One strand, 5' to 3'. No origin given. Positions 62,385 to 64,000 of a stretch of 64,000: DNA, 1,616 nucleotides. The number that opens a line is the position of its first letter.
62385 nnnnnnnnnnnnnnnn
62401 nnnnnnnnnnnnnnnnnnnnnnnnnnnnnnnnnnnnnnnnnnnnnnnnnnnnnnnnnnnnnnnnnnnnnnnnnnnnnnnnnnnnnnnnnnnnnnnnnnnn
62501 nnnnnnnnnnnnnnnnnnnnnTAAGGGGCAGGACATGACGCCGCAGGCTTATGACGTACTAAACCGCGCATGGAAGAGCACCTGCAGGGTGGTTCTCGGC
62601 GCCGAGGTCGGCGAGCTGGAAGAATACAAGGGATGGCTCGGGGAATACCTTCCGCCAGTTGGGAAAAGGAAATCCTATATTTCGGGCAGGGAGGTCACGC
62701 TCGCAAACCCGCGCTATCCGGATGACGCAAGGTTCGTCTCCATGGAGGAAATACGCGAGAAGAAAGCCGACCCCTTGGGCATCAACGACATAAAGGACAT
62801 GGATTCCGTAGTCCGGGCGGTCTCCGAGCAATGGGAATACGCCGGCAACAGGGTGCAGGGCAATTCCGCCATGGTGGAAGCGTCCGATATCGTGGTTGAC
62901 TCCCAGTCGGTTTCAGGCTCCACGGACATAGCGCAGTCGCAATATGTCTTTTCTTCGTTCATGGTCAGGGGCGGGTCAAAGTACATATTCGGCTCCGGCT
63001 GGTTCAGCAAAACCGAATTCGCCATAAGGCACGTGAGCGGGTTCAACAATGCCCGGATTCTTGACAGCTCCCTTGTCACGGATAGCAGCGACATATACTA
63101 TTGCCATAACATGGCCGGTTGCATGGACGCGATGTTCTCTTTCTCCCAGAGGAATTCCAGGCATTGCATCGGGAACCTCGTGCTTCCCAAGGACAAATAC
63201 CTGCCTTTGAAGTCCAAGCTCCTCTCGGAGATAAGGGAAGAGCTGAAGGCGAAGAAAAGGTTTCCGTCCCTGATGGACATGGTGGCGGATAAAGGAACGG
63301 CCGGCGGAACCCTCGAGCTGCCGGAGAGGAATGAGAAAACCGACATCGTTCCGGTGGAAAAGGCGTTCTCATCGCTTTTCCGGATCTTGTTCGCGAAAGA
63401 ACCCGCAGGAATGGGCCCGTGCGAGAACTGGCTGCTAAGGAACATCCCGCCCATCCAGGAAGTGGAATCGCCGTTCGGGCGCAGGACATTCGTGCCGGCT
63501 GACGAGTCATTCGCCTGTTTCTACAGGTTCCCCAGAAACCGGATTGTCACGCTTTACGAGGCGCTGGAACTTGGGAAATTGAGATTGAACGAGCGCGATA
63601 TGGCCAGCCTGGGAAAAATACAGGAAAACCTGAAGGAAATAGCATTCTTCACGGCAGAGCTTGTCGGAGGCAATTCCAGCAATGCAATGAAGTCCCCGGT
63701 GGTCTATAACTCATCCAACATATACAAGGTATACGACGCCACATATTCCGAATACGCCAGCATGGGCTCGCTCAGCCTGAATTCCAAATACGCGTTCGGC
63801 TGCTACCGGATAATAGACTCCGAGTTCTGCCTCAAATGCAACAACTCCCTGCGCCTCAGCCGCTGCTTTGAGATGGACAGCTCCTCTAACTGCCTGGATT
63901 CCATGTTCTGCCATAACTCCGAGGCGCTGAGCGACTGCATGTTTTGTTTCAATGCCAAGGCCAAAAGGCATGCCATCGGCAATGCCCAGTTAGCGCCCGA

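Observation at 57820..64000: Head-to-tail array of eight paralogous cytoplasmic Cys-rich modules in strict A-B alternation, with no family I can name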

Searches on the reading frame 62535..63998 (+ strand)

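Call 5: search_protein_families(library=pfam, proteins=[window:62535-63998:+], max_evalue=1)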
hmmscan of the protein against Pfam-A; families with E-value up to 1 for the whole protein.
window:62535-63998:+ (488 aa): 0 families

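Call 6: search_protein_families(library=ncbifam, proteins=[window:62535-63998:+], max_evalue=1)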
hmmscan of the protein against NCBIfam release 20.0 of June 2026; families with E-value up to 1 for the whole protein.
window:62535-63998:+ (488 aa): 1 family
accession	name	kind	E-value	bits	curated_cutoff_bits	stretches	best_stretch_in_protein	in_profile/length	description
NF007421.0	PRK09961.1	equivalog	0.074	11.9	412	1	196-269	224-297/345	aminopeptidase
